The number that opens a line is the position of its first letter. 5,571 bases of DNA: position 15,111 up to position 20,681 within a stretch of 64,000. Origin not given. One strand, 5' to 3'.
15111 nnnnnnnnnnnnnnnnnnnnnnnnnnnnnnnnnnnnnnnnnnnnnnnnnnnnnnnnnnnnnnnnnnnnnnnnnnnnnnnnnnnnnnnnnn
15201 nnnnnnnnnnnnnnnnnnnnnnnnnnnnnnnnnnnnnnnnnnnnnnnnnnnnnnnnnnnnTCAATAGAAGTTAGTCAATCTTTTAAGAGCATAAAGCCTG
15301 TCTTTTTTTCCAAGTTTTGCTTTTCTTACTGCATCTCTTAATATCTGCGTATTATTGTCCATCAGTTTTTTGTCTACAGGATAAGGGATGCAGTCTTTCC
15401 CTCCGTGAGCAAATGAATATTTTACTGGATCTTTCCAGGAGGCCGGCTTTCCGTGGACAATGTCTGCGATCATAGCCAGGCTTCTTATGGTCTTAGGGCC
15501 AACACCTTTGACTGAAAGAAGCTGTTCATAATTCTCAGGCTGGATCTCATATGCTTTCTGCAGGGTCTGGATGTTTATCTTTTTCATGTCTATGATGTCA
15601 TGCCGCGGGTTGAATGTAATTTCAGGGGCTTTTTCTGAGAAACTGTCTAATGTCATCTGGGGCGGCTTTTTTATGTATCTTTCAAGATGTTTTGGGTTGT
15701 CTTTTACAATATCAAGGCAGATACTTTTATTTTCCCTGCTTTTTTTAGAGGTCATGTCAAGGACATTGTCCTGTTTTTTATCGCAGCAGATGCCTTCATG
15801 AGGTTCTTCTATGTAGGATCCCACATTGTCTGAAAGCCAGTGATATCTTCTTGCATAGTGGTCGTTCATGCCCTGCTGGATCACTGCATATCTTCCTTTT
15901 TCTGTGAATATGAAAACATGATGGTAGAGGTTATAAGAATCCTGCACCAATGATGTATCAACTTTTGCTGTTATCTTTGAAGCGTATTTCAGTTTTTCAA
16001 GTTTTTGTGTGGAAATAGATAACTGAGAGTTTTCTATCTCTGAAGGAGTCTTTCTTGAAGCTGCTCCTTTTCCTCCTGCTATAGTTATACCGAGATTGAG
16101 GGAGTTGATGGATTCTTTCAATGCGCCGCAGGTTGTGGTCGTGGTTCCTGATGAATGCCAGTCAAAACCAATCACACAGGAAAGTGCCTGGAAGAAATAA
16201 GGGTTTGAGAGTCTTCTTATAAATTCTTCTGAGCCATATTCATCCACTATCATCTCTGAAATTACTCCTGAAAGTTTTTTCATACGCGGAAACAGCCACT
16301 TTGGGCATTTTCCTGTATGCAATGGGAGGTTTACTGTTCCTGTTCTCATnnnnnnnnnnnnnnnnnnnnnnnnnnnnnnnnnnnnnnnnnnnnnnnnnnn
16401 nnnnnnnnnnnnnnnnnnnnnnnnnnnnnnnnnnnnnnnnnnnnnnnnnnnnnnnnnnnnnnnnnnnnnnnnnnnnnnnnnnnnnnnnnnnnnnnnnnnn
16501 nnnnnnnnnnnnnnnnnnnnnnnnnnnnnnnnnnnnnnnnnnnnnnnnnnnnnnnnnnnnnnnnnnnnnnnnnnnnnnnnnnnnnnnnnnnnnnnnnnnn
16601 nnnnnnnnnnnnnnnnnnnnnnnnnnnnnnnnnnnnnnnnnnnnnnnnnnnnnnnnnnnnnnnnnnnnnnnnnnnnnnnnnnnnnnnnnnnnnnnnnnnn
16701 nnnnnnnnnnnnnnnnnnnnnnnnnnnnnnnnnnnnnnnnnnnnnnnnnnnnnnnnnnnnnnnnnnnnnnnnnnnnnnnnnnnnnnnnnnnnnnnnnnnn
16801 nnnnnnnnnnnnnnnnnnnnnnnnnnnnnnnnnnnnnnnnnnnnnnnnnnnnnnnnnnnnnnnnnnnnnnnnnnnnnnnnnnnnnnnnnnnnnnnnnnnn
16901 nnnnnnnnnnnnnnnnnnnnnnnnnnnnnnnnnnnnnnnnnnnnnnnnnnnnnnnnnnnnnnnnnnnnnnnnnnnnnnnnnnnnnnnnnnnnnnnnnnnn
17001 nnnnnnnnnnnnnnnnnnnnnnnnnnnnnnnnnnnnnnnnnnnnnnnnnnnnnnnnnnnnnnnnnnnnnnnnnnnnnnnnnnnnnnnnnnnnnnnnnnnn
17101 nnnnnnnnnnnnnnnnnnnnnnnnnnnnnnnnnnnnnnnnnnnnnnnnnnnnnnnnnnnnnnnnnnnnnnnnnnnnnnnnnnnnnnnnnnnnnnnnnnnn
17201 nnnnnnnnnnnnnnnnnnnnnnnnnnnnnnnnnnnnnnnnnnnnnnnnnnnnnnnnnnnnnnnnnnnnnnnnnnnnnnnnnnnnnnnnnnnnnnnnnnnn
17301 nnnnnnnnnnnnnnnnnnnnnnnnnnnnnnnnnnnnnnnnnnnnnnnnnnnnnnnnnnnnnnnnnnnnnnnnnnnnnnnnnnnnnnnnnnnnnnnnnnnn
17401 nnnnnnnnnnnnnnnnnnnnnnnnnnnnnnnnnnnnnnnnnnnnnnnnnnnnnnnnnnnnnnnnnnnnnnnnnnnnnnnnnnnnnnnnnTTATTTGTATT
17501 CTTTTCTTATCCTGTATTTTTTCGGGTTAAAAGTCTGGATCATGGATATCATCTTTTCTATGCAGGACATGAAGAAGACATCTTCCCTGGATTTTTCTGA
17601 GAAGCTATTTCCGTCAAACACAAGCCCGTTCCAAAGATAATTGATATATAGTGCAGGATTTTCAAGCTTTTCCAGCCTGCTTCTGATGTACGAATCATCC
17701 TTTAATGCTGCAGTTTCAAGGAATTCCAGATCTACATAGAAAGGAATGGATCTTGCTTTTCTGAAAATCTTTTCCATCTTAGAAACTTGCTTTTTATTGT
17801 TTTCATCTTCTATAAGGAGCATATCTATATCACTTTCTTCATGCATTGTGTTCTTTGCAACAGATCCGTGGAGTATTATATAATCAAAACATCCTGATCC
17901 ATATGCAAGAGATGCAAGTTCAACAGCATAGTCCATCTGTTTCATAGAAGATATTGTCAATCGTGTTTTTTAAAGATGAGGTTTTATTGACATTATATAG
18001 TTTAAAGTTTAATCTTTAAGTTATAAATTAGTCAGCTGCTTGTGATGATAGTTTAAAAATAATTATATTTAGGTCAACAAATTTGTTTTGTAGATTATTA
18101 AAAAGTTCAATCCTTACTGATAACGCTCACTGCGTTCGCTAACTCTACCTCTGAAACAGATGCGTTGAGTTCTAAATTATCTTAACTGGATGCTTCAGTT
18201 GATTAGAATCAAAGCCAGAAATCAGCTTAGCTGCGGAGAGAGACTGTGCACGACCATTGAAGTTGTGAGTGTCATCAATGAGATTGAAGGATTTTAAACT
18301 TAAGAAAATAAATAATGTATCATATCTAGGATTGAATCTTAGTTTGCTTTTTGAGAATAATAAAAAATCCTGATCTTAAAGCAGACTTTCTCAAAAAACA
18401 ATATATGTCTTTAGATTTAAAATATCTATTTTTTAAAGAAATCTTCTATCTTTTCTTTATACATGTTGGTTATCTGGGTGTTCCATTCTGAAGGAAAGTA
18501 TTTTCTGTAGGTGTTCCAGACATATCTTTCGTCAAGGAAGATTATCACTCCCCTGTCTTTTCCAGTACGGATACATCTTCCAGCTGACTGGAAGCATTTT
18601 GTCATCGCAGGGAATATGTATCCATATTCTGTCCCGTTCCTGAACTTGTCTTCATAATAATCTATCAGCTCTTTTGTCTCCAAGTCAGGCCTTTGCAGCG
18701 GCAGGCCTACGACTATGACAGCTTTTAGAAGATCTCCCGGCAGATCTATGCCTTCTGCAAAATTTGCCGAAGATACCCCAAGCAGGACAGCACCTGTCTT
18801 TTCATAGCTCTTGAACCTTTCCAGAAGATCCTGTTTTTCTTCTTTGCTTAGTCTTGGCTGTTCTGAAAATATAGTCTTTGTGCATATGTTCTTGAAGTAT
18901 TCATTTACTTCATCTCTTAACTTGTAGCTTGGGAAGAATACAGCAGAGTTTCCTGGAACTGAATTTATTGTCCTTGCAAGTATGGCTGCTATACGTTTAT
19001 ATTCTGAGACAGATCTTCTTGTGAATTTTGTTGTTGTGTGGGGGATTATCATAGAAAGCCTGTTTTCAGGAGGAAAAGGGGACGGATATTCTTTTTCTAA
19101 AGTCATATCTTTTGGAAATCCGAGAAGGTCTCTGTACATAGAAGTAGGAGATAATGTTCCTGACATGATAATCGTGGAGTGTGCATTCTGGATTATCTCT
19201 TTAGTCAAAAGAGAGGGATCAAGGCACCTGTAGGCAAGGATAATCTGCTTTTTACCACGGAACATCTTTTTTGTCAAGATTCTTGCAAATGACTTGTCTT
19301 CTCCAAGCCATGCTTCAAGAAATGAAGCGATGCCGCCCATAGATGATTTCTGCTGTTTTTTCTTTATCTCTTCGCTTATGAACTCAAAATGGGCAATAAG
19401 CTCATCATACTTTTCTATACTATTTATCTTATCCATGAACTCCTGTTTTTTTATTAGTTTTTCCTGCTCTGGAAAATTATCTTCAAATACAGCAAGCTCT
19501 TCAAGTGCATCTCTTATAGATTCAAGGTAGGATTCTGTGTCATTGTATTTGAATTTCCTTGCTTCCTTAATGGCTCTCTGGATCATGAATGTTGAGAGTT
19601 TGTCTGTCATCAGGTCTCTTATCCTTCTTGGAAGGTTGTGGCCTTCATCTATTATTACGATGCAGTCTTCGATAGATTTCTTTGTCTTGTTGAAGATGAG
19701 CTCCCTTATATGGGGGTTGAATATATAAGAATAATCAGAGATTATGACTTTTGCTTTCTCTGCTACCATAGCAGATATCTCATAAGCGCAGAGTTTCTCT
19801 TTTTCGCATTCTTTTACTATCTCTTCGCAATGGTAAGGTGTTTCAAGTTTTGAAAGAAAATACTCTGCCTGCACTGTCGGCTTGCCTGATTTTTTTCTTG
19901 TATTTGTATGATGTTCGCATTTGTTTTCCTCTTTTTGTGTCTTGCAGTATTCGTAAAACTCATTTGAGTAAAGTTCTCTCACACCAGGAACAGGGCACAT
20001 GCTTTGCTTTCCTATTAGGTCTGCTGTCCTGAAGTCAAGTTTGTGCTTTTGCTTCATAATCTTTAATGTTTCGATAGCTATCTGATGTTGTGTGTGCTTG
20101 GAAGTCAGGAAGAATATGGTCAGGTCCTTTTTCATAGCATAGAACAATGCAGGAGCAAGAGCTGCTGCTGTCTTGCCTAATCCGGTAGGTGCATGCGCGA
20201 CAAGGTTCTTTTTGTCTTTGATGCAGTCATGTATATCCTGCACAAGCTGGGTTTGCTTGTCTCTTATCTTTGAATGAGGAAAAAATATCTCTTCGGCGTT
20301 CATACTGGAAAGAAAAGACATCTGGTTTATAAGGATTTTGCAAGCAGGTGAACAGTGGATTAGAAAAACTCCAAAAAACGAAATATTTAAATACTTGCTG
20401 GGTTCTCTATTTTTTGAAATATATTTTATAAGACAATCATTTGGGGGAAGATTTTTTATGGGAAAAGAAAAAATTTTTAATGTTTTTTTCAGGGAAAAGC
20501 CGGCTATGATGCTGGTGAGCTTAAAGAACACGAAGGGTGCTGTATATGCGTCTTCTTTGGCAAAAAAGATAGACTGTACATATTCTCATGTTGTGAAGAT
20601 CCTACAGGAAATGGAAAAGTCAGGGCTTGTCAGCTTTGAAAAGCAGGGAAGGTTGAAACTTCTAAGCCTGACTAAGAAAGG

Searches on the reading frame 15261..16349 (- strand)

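Call 16: search_protein_families(library=pfam, proteins=[window:15261-16349:-], max_evalue=0.01)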
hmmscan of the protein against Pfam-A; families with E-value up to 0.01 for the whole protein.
window:15261-16349:- (362 aa): 2 families
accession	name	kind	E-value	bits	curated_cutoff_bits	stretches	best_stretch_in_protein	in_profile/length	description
PF05559.16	DUF763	-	1.7e-130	435.4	35.5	1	4-325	1-319/319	Protein of unknown function (DUF763)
PF00633.29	HHH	-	0.0005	20.2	24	1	270-290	6-26/30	Helix-hairpin-helix motif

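Call 66: search_protein_families(library=padloc, proteins=[window:15261-16349:-], max_evalue=0.01)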
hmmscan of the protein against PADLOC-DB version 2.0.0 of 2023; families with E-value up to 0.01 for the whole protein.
window:15261-16349:- (362 aa): 0 families

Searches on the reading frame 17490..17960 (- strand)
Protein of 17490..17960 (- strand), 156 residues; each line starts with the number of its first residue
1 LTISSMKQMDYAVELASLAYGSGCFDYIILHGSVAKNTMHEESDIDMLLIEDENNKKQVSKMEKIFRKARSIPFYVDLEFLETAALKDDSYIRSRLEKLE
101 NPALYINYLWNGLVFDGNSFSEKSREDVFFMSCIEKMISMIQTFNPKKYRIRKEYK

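Call 16: search_protein_families(library=pfam, proteins=[window:17490-17960:-], max_evalue=0.01)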
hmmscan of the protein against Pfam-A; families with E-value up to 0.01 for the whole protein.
window:17490-17960:- (156 aa): 4 families
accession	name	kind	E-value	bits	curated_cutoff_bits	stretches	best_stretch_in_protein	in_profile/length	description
PF18765.7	Polbeta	-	2.6e-07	31.1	26.9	1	27-84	15-72/93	Polymerase beta, Nucleotidyltransferase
PF01909.29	NTP_transf_2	-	5.9e-07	30.2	21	1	28-68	17-53/93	Nucleotidyltransferase domain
PF22600.2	MTPAP-like_central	-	0.0026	18.3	27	1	28-84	42-102/139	Poly(A) RNA polymerase, mitochondrial-like, central palm domain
PF10620.15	MdcG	-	0.0084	16.5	26.5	0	8-80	22-87/121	Phosphoribosyl-dephospho-CoA transferase MdcG C-terminal domain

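Call 66: search_protein_families(library=padloc, proteins=[window:17490-17960:-], max_evalue=0.01)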
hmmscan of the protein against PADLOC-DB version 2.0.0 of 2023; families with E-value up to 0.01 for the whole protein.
window:17490-17960:- (156 aa): 8 families
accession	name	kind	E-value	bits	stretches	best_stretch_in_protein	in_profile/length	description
PDLC04368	PDC-M05A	-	8.4e-07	27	1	29-82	111-168/201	-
PDLC04903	PDC-S09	-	8.8e-07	27.2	1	25-65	26-68/108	-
PDLC04372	PDC-M05A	-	1.5e-05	23.4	1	26-80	77-135/167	-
PDLC04906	PDC-S09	-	5.3e-05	21.5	1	28-61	27-59/98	-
PDLC04902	PDC-S09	-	0.00013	20.3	1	29-64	25-59/97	-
PDLC04904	PDC-S09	-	0.00018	19.7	1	28-53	28-53/104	-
PDLC04907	PDC-S09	-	0.00025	19.1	1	26-69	28-71/114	-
PDLC04778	PDC-M70A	-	0.0028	15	0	27-67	49-90/355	-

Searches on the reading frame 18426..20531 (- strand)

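Call 45: search_protein_families(library=pfam, proteins=[window:18426-20531:-], max_evalue=0.001)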
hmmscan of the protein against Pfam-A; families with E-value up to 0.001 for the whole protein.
window:18426-20531:- (701 aa): 6 families
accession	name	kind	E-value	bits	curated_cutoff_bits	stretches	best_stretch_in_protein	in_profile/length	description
PF13307.12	Helicase_C_2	-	2.7e-44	151.6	25.3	1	519-685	2-169/170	Helicase C-terminal domain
PF06733.21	DEAD_2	-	7.8e-21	74.9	21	1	146-312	6-167/172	DEAD_2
PF06777.17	HBB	-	4.3e-13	49.8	30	1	392-502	85-187/190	Helical and beta-bridge domain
PF00270.35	DEAD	-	3e-07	30.8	26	1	97-164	8-73/167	DEAD/DEAH box helicase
PF04851.21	ResIII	-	1.9e-06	28.3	22.5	1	88-302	3-139/164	Type III restriction enzyme, res subunit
PF00271.37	Helicase_C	-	0.00065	20.4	23.5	0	523-657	12-110/110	Helicase conserved C-terminal domain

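Call 69: search_protein_families(library=ncbifam, proteins=[window:18426-20531:-], max_evalue=0.00001)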
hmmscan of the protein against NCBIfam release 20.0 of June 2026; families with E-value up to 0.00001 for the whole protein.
window:18426-20531:- (701 aa): 7 families
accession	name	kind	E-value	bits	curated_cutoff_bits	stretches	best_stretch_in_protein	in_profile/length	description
TIGR00604.1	rad3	subfamily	9.5e-81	272.4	246.95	2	383-686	374-691/706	DNA repair helicase (rad3)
NF053712.1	repair_DEAH_YoaA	equivalog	3.7e-48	164.7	680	1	86-683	16-613/630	DNA repair helicase YoaA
TIGR01407.1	dinG_rel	hypoth_equivalog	1e-43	149.7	547.7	2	356-683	545-867/889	putative DnaQ family exonuclease/DinG family helicase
NF005981.0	PRK08074.1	equivalog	1.4e-39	135.8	789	2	440-680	663-905/931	ATP-dependent DNA helicase DinG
NF008729.0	PRK11747.1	equivalog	3.9e-35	121.5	598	2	369-676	385-687/703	ATP-dependent DNA helicase DinG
NF005569.0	PRK07246.1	equivalog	8e-17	60.8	794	1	88-687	245-801/820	bifunctional DnaQ family exonuclease/ATP-dependent helicase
TIGR03117.2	cas_csf4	equivalog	1.2e-09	36.9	400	0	84-193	124-233/800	type IV CRISPR-associated DEAD/DEAH-box helicase Csf4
